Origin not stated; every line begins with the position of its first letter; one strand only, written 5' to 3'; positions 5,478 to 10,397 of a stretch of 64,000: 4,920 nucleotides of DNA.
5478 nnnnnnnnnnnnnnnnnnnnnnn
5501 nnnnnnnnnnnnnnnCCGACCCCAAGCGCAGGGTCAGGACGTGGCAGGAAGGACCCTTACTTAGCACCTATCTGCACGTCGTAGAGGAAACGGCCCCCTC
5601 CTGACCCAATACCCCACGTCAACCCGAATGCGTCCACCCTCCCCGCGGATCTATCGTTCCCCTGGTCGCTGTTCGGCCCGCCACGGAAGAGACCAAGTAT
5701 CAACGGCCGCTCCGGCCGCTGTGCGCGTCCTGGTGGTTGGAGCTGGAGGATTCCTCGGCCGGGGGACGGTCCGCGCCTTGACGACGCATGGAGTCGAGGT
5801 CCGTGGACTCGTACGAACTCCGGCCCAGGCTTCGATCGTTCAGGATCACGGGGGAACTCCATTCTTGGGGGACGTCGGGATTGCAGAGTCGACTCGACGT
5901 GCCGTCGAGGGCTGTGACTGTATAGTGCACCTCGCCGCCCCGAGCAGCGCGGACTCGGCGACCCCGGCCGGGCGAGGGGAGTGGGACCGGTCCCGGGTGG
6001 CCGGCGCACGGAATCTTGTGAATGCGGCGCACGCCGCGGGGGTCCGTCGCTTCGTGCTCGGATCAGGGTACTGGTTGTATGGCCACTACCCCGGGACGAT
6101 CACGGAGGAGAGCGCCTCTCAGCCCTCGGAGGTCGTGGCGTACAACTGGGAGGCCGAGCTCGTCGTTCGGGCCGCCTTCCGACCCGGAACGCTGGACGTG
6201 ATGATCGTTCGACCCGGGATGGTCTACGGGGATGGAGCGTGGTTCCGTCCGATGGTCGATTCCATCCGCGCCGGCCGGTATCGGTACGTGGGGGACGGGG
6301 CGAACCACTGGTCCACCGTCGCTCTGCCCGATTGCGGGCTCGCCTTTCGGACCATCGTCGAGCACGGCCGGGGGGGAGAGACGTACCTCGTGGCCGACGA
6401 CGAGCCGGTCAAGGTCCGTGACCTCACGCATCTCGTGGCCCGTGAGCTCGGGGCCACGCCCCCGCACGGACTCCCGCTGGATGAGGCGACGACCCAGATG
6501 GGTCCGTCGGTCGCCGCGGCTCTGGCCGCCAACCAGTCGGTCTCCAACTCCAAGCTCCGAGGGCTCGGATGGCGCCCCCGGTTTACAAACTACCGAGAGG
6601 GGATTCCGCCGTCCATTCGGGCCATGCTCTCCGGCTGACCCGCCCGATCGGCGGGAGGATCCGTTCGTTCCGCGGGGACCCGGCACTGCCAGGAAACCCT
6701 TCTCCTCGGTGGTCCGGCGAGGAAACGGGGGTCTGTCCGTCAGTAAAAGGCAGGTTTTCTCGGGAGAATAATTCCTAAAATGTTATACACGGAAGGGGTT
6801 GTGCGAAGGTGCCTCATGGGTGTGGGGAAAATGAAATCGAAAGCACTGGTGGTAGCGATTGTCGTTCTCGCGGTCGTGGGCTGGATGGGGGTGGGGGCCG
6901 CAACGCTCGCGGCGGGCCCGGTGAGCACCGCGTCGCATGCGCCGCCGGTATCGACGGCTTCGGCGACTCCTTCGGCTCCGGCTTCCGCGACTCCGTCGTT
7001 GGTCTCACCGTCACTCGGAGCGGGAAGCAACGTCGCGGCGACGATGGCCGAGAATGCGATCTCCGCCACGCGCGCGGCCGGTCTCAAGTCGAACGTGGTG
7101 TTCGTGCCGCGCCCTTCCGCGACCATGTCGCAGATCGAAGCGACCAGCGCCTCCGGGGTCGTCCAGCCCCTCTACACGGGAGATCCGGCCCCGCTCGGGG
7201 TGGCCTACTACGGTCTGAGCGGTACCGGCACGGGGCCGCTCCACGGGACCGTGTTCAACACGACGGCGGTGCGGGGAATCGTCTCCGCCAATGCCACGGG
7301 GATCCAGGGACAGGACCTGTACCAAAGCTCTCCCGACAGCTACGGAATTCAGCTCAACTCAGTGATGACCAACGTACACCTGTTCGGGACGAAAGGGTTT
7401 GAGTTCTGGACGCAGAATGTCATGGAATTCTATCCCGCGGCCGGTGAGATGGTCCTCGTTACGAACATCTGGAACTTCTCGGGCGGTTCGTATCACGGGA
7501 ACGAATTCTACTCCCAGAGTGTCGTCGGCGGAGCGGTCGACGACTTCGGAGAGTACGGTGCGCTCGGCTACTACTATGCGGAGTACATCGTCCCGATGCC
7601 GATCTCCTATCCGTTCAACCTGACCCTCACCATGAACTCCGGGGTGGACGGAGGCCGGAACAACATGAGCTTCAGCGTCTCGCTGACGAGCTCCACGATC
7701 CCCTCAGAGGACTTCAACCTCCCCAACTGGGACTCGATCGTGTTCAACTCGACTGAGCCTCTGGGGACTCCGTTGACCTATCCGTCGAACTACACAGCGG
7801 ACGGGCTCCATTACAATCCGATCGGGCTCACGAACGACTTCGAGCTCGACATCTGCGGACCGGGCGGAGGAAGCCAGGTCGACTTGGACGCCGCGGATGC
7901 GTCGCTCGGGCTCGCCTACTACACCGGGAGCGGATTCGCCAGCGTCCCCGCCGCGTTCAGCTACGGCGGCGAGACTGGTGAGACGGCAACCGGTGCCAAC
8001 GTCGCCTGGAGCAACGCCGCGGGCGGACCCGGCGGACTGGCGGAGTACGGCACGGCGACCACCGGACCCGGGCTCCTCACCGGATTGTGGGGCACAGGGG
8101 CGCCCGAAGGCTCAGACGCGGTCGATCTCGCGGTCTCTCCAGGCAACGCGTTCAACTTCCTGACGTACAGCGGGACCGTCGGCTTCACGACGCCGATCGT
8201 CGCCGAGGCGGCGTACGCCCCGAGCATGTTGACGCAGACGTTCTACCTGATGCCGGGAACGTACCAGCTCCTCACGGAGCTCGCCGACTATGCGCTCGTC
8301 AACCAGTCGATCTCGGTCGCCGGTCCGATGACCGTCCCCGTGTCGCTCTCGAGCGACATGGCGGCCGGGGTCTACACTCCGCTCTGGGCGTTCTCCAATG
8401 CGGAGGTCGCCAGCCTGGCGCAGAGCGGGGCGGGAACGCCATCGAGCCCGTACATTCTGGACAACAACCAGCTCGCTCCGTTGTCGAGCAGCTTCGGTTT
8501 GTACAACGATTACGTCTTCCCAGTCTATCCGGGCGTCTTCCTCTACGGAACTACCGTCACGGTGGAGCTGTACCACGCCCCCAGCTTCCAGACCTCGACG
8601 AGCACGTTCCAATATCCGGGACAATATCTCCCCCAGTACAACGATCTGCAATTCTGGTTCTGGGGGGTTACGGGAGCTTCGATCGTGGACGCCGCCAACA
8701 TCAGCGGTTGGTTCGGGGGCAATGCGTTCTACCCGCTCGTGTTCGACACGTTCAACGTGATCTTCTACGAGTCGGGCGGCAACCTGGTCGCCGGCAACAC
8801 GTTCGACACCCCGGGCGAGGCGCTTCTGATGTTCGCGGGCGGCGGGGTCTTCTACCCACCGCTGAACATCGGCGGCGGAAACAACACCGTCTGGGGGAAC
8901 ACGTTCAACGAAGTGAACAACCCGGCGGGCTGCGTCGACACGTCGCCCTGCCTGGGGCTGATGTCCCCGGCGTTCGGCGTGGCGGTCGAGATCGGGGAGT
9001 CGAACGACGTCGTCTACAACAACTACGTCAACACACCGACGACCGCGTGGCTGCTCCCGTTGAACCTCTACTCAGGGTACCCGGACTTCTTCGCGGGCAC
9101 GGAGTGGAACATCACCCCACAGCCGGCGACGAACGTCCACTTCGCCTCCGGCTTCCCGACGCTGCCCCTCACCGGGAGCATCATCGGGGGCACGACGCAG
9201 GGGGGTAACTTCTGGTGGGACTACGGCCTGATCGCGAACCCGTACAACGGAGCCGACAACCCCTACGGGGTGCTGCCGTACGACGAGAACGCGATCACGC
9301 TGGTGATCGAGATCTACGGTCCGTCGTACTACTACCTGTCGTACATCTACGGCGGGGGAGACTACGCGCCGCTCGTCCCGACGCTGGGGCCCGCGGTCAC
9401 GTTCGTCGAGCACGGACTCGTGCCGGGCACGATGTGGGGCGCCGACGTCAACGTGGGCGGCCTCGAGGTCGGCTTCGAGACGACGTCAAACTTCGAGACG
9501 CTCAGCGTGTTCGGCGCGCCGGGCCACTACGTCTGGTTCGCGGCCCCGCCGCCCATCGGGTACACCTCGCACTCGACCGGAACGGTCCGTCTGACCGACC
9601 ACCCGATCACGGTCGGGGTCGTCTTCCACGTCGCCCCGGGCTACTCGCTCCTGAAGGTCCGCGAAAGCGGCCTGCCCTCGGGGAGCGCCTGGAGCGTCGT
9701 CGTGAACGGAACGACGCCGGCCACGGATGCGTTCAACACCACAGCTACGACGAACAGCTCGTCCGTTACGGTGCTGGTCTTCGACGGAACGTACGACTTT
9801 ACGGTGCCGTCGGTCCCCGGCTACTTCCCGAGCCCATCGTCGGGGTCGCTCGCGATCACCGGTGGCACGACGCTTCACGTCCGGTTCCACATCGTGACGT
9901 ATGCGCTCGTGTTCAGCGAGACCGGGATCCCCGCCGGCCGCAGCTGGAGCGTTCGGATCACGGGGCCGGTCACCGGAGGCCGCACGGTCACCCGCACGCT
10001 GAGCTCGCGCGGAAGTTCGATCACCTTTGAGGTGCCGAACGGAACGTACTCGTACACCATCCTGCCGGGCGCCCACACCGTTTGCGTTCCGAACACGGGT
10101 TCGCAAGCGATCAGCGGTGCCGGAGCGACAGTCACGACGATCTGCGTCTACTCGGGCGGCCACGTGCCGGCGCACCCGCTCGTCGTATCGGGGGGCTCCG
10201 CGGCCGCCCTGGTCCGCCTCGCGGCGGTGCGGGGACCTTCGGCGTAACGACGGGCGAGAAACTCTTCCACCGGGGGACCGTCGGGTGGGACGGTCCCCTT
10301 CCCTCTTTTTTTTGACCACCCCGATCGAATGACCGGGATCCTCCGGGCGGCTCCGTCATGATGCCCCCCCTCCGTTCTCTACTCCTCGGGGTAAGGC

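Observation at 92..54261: One ~80-aa extracellular module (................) in over 30 copies on three unrelated head domains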

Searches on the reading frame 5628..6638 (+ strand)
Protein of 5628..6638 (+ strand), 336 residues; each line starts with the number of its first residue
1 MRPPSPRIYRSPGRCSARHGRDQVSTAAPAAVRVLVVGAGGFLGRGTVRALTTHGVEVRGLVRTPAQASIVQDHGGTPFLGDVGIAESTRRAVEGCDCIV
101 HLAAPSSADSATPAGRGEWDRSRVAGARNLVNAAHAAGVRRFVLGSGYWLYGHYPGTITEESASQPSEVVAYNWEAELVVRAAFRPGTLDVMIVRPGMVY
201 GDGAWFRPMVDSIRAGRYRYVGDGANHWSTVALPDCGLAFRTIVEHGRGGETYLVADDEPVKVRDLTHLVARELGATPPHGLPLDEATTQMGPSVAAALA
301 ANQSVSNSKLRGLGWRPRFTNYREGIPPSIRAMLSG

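Call 31: search_protein_families(library=pfam, proteins=[window:5628-6638:+], max_evalue=0.001)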
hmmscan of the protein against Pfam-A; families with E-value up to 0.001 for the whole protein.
window:5628-6638:+ (336 aa): 8 families
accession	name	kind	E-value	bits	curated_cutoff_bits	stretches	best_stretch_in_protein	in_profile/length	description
PF01370.27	Epimerase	-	3.7e-22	79.3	20.9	1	34-256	1-240/240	NAD dependent epimerase/dehydratase family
PF13460.12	NAD_binding_10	-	3.5e-20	73.1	27.2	1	38-200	1-147/184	NAD(P)H-binding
PF01073.25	3Beta_HSD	-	8.2e-15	55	22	1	35-281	1-275/280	3-beta hydroxysteroid dehydrogenase/isomerase family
PF05368.20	NmrA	-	2e-09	37.9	27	1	33-144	4-104/298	NmrA-like family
PF07993.18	NAD_binding_4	-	1.4e-06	28.1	20.1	1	83-202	75-210/258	Male sterility protein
PF04321.23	RmlD_sub_bind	-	2.3e-06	27.3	27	1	33-202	2-154/287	RmlD substrate binding domain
PF16363.11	GDP_Man_Dehyd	-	2.8e-06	27.5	27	1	35-166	1-149/332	GDP-mannose 4,6 dehydratase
PF02719.21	Polysacc_synt_2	-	0.0001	22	20.2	0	34-145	1-126/293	Polysaccharide biosynthesis protein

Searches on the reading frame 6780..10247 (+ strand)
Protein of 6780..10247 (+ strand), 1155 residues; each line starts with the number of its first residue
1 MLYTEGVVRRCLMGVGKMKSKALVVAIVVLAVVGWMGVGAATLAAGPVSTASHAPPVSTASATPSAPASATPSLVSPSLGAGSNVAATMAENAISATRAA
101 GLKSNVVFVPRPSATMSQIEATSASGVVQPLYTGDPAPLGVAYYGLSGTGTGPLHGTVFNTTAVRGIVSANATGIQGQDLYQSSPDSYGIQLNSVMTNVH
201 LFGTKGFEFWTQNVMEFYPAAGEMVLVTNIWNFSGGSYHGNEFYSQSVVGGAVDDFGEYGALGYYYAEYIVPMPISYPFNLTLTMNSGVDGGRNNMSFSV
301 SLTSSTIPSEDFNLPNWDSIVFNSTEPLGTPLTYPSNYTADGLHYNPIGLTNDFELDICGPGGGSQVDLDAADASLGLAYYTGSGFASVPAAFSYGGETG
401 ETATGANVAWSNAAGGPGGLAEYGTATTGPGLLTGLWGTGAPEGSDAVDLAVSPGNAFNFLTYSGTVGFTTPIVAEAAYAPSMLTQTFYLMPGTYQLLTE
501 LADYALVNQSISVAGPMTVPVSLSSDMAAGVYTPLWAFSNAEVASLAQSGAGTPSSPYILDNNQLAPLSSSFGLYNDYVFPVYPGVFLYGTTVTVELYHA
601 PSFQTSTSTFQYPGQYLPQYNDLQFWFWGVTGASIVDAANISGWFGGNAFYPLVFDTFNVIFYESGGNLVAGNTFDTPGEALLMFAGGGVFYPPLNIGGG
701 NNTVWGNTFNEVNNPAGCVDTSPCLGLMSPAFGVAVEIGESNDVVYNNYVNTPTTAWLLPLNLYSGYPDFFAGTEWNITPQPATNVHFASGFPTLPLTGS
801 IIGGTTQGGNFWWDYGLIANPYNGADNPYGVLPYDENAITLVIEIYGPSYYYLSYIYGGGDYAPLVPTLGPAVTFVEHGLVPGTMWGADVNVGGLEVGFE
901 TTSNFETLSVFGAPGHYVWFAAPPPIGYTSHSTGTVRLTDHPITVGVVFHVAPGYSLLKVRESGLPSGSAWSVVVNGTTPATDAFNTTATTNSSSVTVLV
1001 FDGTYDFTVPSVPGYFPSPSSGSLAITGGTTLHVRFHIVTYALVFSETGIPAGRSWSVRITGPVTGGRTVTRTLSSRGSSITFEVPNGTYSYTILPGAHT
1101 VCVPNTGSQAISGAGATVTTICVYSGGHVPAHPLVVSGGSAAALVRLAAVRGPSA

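Call 9: search_protein_families(library=pfam, proteins=[window:6780-10247:+], max_evalue=0.01)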
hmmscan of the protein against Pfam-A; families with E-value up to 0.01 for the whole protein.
window:6780-10247:+ (1155 aa): 1 family
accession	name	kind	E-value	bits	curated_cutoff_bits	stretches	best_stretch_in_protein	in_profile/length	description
PF05317.16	Thermopsin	-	5.1e-41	141.3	25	1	128-405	5-255/256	Thermopsin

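Call 10: search_protein_families(library=ncbifam, proteins=[window:6780-10247:+], max_evalue=0.01)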
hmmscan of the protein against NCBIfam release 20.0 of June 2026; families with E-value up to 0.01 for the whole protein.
window:6780-10247:+ (1155 aa): 0 families
